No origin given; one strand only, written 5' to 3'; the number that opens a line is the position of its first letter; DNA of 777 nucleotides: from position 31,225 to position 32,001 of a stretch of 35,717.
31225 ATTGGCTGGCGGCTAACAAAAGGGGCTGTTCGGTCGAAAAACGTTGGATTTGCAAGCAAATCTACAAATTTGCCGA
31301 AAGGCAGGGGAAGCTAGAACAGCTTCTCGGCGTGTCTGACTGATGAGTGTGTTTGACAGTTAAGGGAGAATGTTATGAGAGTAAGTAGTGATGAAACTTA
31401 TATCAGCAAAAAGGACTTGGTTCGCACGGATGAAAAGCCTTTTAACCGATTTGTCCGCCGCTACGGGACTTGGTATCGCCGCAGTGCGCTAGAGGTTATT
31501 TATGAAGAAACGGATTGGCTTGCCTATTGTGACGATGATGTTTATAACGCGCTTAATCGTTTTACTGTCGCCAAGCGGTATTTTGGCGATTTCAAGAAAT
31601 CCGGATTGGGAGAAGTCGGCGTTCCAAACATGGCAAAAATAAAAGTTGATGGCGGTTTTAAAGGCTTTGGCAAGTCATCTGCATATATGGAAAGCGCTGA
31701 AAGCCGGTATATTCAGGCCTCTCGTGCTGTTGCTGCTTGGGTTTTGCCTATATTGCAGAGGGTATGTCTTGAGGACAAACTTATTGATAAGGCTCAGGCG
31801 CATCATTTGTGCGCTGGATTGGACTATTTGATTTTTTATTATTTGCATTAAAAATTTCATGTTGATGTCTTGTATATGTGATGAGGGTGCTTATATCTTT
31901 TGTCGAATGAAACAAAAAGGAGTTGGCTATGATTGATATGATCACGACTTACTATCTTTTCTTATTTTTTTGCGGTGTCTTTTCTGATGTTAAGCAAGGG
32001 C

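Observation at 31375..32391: Early-to-late switch region: candidate regulator, micro-ORF, terminator, late promoter, then three stacked terminators before terS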

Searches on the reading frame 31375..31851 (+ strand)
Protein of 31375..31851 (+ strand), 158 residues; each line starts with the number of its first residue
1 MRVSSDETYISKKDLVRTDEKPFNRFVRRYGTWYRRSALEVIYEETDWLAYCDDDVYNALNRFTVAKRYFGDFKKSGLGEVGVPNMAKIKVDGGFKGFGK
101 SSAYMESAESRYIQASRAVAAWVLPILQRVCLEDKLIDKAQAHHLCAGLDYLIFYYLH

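Call 5: search_protein_families(library=pfam, proteins=[window:31375-31851:+], max_evalue=0.1)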
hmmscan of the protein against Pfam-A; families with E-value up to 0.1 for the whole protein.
window:31375-31851:+ (158 aa): 0 families

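Call 6: search_protein_families(library=phrogs, proteins=[window:31375-31851:+], max_evalue=0.1)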
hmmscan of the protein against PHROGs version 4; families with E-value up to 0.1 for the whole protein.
window:31375-31851:+ (158 aa): 0 families

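Call 8: search_dna_similar(query=window:31375-31851:+, collection=phages, mode=protein, max_evalue=1)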
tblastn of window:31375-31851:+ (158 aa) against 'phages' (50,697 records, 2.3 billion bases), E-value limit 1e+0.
No match.

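Call 9: find_homologous_proteins(query=window:31375-31851:+, max_evalue=0.01)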
Query window:31375-31851:+ (158 aa): 3 proteins with E <= 0.01 among 58 candidates.
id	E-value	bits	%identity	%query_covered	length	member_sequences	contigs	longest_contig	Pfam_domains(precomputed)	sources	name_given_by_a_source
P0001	1.2e-100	352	98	99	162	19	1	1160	-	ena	-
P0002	1.5e-84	300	86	98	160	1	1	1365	-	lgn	-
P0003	2.6e-13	68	35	96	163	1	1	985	-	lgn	-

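Call 12: find_encoding_contigs(protein=P0003, flank=10000)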
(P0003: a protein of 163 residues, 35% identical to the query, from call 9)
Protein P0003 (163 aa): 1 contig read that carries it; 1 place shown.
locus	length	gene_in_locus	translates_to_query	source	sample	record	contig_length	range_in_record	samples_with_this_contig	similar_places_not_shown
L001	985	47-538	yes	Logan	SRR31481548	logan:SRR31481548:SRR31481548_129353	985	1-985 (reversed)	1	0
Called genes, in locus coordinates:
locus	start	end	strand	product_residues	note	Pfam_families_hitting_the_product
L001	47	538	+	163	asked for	-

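Call 15: find_related_loci(query=A1, collection=viral_contigs, flank=10000)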
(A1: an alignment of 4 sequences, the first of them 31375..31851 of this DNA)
Query A1 (158 aa) in viral_contigs; peptide patterns used: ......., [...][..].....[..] (x = any residue, [..] = any of these).
88 stretches matched a pattern, but none encodes a relative of the query by tblastn (E <= 1e-3).

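Call 19: search_protein_representatives(alignment_id=A1)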
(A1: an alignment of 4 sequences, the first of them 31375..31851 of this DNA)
Query: 4 sequences, 161 profile positions. Proteins with E-value up to 0.001 (for the whole library): 28; up to 1e-10: 4; up to 1e-30: 2. The best 28 are listed.
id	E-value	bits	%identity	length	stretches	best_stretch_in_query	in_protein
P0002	1.8e-91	320.4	-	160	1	1-159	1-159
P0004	1.9e-32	128.5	-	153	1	7-156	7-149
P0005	7.3e-26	107.1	-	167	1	2-157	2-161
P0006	1.9e-12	63.5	-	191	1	4-157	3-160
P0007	4.8e-10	55.7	-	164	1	6-155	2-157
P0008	4.3e-08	49.4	-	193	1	8-154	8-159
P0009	2.6e-07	46.8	-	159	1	6-157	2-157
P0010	1.0e-06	44.9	-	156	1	31-155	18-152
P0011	1.2e-06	44.6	-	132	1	42-159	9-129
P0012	1.6e-06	44.2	-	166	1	42-142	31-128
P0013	1.8e-06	44.1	-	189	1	1-156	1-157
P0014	1.8e-06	44.1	-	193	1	7-155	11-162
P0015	1.8e-06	44.0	-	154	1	34-160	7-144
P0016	2.1e-06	43.9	-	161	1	3-155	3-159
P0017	3.6e-06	43.1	-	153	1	42-155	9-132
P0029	7.1e-04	35.6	-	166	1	8-133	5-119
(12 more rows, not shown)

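Call 20: predict_structure(alignment_id=A1)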
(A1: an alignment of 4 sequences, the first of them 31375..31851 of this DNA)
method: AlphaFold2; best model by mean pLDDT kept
length: 158 residues; sequences in the alignment: 4
mean_pLDDT: 41.3   pTM: 0.34
mean pLDDT of the five models: 41.3, 40.2, 39.8, 38.7, 36.9
residues with pLDDT >= 90: 0; 70-90: 0; 50-70: 31; < 50: 127
segments of 3 or more residues with pLDDT < 50: 1-109, 130-137, 153-158
pLDDT, mean of each block of 10 residues (from residue 1): 31 41 40 41 42 37 33 34 32 29 40 56 58 49 54 43
secondary structure, 60 per line:
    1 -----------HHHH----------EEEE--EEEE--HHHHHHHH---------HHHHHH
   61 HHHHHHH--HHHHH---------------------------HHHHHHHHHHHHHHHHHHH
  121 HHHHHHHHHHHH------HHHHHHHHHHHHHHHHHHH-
elements in order: H12-15 E26-29 E32-35 H38-45 H55-67 H70-74 H102-132 H139-157

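Call 22: search_protein_families(library=pfam, alignment_id=A3, max_evalue=0.1)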
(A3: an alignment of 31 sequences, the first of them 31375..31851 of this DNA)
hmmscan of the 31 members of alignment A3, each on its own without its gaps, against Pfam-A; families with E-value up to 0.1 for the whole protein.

A. member 1, window:31375-31851:+ (158 aa): 0 families

B. families by the number of members that match (of 31 scanned): 5 families
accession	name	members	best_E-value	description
PF20057.4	DUF6456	19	4.4e-14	Domain of unknown function (DUF6456)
PF15542.11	Ntox50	1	0.029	Bacterial toxin 50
PF11838.14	ERAP1_C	1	0.047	ERAP1-like C-terminal domain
PF25309.1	ELLD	1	0.053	Endolysin-like domain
PF20272.3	E2-Crich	1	0.065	Cysteine-rich domain, C-terminal to E2 domain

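Call 23: search_protein_families(library=phrogs, alignment_id=A3, max_evalue=0.1)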
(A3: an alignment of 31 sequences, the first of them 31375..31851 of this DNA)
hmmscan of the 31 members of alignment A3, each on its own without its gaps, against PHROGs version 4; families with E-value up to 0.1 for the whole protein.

A. member 1, window:31375-31851:+ (158 aa): 0 families

B. families by the number of members that match (of 31 scanned): 9 families
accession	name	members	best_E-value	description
phrog_21451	-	12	1.2e-07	-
phrog_31762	-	3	0.022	-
phrog_3661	-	1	0.041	RIIA lysis inhibitor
phrog_17499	-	1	0.042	-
phrog_19526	-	1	0.049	-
phrog_15492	-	1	0.072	-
phrog_9930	-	1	0.073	-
phrog_21634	-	1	0.095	tail assembly chaperone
phrog_11005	-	1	0.098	-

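Call 24: search_solved_structures(query=A3, max_evalue=10, show_alignments=2)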
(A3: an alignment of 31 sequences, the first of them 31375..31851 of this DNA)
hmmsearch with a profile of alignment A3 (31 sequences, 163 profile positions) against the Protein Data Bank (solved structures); distinct sequences matched with E-value up to 10: 1.
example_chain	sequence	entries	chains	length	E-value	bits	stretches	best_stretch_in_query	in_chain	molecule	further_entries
2y5w_A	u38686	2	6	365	1.1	12.2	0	110-141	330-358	KINESIN HEAVY CHAIN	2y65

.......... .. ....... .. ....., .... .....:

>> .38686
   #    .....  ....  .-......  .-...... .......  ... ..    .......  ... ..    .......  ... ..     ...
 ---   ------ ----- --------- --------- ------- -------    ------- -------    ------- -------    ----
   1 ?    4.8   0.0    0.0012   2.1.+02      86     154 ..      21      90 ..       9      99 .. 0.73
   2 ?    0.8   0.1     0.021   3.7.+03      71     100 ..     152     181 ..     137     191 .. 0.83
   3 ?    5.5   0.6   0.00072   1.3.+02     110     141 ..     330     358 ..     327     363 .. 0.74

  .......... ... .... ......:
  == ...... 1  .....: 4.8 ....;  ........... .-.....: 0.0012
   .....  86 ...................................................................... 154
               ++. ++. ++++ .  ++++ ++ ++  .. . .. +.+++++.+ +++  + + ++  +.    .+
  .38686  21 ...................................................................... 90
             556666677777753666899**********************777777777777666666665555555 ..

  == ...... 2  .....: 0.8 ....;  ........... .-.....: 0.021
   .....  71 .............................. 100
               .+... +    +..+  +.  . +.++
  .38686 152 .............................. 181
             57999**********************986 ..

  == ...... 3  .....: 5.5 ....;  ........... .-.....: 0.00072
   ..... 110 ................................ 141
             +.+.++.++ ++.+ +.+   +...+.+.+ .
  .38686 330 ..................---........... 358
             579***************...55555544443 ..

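Call 26: search_protein_families(library=ncbifam, alignment_id=A3, max_evalue=0.1)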
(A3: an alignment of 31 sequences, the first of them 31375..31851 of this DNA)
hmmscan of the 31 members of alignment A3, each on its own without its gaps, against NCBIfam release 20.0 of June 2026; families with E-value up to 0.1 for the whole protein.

A. member 1, window:31375-31851:+ (158 aa): 0 families

B. families by the number of members that match (of 31 scanned): 4 families
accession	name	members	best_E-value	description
NF011915.0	PRK15386.1-4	1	0.016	EspK/GogB family type III secretion system effector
TIGR03884.1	sel_bind_Methan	1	0.029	selenium-binding protein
NF010500.0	PRK13919.1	1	0.052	putative RNA polymerase sigma E protein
NF045873.1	F420_non_VhuD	1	0.089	F420-non-reducing hydrogenase iron-sulfur subunit VhuD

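Call 37: search_protein_families(library=pfam, proteins=[P0004, P0005, P0006, P0007, P0008, P0009, P0010, P0013, P0014, P0016], max_evalue=0.1)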
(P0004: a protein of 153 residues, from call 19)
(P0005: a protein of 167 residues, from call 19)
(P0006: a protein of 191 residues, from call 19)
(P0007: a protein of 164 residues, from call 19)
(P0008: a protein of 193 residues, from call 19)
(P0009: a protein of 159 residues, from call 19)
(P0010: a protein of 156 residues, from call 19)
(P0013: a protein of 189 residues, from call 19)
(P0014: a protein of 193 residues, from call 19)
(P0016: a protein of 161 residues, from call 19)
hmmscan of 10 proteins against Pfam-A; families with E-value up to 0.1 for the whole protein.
P0004 (153 aa): 1 family
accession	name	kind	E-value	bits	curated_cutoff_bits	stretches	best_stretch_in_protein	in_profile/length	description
PF20057.4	DUF6456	-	0.00012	22.6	26.3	1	56-127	29-103/136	Domain of unknown function (DUF6456)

P0005 (167 aa): 0 families

P0006 (191 aa): 1 family
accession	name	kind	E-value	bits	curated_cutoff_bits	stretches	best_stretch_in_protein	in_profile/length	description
PF20057.4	DUF6456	-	9e-06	26.3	26.3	1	45-158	21-134/136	Domain of unknown function (DUF6456)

P0007 (164 aa): 1 family
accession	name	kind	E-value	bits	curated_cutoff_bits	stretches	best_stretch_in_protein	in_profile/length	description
PF20057.4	DUF6456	-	7.1e-06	26.6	26.3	1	43-156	22-134/136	Domain of unknown function (DUF6456)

P0008 (193 aa): 1 family
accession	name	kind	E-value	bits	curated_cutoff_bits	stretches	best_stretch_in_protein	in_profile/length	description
PF20057.4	DUF6456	-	1.1e-06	29.2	26.3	1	44-159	20-134/136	Domain of unknown function (DUF6456)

P0009 (159 aa): 1 family
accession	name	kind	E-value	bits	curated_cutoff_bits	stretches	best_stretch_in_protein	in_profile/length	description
PF20057.4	DUF6456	-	2.2e-09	38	26.3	1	44-155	23-134/136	Domain of unknown function (DUF6456)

P0010 (156 aa): 2 families
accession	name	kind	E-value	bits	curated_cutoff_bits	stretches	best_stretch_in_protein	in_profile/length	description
PF20057.4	DUF6456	-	2.9e-12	47.3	26.3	1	44-153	27-135/136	Domain of unknown function (DUF6456)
PF15542.11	Ntox50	-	0.029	15.5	22.2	1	3-57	11-66/92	Bacterial toxin 50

P0013 (189 aa): 1 family
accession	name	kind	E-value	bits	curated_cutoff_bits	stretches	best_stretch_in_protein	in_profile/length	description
PF20057.4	DUF6456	-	0.00095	19.7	26.3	1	53-123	28-102/136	Domain of unknown function (DUF6456)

P0014 (193 aa): 1 family
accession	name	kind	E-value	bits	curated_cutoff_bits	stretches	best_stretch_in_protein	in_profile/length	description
PF20057.4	DUF6456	-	4.5e-05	24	26.3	1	54-133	26-110/136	Domain of unknown function (DUF6456)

P0016 (161 aa): 1 family
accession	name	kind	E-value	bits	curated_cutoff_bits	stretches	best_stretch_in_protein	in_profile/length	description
PF20057.4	DUF6456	-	1.2e-11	45.3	26.3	1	48-160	23-135/136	Domain of unknown function (DUF6456)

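Call 38: find_homologous_proteins(query=A3, max_evalue=0.001)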
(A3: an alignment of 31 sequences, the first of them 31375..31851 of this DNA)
Query A3 (31 sequences) (158 aa, profile of the alignment): 23 proteins with E <= 0.001 among 2321 candidates.
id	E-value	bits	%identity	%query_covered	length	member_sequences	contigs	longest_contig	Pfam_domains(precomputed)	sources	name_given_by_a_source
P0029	3.0e-44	169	22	94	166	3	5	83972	-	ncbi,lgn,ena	-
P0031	1.5e-42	163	27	94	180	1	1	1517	-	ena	-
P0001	1.7e-41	160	98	99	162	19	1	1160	-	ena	-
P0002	1.5e-40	157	86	98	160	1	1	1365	-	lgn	-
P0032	1.7e-40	156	32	65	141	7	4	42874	-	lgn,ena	-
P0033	1.4e-38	150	32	82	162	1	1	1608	-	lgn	-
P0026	1.6e-38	150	27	77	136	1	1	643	-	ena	-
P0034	2.7e-38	149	23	92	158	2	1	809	-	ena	-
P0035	1.4e-37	147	28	98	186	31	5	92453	-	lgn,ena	-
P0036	5.3e-37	145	26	92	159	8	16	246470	-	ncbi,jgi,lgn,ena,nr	ncbi:MAG: hypothetical protein E7020_02915 [Alphaproteobacteria bacterium]|nr:hypothetical protein [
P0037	1.0e-36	144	25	83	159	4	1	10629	-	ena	-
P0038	2.1e-36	143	24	94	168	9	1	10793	-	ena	-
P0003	6.0e-36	142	35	96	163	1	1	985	-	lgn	-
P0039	6.6e-36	142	25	96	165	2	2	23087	-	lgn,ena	-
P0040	2.1e-35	140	28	97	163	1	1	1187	-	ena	-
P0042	2.7e-34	136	26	96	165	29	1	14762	-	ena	-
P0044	6.4e-34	135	23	96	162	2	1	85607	-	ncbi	-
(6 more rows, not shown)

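Call 39: find_encoding_contigs(protein=P0036, flank=6000, max_places=3)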
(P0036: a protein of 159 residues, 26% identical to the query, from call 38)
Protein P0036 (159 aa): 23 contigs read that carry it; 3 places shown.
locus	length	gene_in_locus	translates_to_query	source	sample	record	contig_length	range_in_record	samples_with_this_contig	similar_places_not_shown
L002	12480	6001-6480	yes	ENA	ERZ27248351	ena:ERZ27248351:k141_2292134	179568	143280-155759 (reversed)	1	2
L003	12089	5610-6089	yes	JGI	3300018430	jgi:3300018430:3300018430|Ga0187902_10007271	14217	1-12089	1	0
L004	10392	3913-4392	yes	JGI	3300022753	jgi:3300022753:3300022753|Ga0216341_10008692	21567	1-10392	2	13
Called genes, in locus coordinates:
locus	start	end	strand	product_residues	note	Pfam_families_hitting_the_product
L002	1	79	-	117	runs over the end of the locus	PF00829:Ribosomal_L21p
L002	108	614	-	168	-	PF00565:SNase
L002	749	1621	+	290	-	-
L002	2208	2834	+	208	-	-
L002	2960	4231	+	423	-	PF03702:AnmK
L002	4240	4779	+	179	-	-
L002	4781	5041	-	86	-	-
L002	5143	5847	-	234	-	PF00717:Peptidase_S24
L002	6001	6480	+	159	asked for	-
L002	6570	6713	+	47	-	-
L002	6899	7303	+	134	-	PF16677:GP3_package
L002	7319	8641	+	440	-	PF03237:Terminase_6N (weak), PF04466:Terminase_3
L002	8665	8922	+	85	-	PF00166:Cpn10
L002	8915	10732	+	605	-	-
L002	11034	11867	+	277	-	-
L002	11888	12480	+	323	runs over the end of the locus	-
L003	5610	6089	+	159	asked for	-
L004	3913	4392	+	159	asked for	-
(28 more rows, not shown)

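Call 40: find_encoding_contigs(protein=P0035, flank=6000, max_places=3)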
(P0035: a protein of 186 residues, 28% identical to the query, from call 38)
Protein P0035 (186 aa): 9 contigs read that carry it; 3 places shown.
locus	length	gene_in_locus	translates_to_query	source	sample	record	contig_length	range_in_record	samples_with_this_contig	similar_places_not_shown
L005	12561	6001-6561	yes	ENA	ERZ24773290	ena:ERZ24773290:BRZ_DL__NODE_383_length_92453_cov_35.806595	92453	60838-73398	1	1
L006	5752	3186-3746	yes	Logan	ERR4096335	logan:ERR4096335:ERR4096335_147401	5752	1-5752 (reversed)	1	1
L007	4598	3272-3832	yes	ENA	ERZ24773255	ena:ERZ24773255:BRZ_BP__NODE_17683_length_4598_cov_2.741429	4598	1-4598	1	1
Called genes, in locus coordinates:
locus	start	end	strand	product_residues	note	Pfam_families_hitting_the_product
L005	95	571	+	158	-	PF00023:Ank (faint), PF13606:Ank_3 (faint), PF13637:Ank_4 (faint), PF12796:Ank_2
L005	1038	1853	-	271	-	PF00719:Pyrophosphatase, PF06414:Zeta_toxin, PF08433:KTI12, PF13671:AAA_33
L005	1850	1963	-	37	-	-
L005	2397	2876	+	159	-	PF00011:HSP20, PF17886:ArsA_HSP20 (weak)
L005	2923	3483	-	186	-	PF02417:Chromate_transp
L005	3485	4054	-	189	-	PF02417:Chromate_transp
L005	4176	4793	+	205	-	PF12724:Flavodoxin_5 (faint), PF12682:Flavodoxin_4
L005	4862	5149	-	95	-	-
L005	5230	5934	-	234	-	PF00717:Peptidase_S24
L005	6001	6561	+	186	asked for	-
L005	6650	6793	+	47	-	-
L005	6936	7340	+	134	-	PF16677:GP3_package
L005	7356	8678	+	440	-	PF04466:Terminase_3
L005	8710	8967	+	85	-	PF00166:Cpn10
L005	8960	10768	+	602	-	-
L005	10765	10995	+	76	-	-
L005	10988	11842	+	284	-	-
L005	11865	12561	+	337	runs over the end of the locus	-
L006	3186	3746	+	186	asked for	-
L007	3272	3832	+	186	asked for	-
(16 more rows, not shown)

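Call 41: find_encoding_contigs(protein=P0029, flank=6000, max_places=3)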
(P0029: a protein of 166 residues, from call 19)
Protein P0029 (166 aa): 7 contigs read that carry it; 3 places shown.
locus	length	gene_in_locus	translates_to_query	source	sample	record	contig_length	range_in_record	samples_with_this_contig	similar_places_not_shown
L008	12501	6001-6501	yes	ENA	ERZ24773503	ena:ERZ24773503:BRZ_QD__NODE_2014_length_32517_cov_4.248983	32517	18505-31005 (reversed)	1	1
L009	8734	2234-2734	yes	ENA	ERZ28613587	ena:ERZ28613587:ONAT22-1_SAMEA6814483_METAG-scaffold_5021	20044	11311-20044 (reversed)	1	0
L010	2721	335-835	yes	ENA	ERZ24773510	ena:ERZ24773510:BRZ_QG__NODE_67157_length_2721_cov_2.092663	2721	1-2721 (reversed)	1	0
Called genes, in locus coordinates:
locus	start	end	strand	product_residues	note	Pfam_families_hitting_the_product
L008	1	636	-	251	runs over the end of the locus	-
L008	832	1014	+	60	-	PF04070:DUF378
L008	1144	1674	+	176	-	-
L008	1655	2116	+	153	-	PF13420:Acetyltransf_4, PF13527:Acetyltransf_9 (faint), PF00583:Acetyltransf_1, PF13673:Acetyltransf_10, PF13508:Acetyltransf_7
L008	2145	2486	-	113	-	PF00719:Pyrophosphatase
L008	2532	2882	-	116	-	PF02537:CRCB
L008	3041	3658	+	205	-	PF12682:Flavodoxin_4, PF12724:Flavodoxin_5 (faint)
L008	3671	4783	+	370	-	PF08665:PglZ (faint), PF01663:Phosphodiest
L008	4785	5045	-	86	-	-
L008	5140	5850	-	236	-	PF00717:Peptidase_S24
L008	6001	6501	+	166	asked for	-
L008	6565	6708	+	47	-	-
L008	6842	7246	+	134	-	PF16677:GP3_package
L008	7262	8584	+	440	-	PF04466:Terminase_3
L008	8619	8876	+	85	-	PF00166:Cpn10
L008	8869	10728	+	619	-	-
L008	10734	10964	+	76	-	-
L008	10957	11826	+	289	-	-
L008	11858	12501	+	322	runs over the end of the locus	-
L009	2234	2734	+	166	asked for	-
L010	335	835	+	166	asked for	-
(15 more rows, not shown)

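Call 51: search_protein_families(library=pfam, proteins=[L002:4781-5041:-, L005:4862-5149:-, L008:4785-5045:-, L002:5143-5847:-], max_evalue=0.1)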
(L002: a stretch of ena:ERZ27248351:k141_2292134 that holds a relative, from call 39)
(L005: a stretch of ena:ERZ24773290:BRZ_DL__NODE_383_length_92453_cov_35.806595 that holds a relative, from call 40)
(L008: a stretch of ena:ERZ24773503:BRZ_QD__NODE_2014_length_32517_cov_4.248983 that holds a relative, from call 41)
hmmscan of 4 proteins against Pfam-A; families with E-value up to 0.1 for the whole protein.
L002:4781-5041:- (86 aa): 0 families

L005:4862-5149:- (95 aa): 0 families

L008:4785-5045:- (86 aa): 0 families

L002:5143-5847:- (234 aa): 2 families
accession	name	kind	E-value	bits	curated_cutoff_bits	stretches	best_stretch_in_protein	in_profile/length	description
PF00717.28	Peptidase_S24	-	2e-14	53.7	23.3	1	132-227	29-116/116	Peptidase S24-like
PF12844.13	HTH_19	-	0.054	13.8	30.2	0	10-67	3-58/64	Helix-turn-helix domain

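Call 57: find_encoding_contigs(protein=P0032, flank=5000, max_places=2)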
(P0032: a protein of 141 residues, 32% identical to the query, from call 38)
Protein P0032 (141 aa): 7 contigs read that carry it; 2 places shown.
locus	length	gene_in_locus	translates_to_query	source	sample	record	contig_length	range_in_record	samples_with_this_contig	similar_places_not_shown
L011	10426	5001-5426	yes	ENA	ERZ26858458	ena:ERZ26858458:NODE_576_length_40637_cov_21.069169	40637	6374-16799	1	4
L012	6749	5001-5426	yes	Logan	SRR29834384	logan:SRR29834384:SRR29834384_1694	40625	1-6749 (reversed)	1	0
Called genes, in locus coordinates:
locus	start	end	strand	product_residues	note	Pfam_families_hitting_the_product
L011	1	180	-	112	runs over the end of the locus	-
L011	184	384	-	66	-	-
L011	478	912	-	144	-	-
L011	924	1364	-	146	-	-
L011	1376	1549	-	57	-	-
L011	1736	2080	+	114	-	-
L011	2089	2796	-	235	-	PF00717:Peptidase_S24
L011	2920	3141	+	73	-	-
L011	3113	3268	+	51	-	-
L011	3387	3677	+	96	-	PF10073:GapR_DNA-bd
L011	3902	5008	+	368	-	-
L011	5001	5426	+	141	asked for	-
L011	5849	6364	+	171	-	PF16677:GP3_package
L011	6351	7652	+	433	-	PF04466:Terminase_3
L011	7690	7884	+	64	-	-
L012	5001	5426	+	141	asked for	-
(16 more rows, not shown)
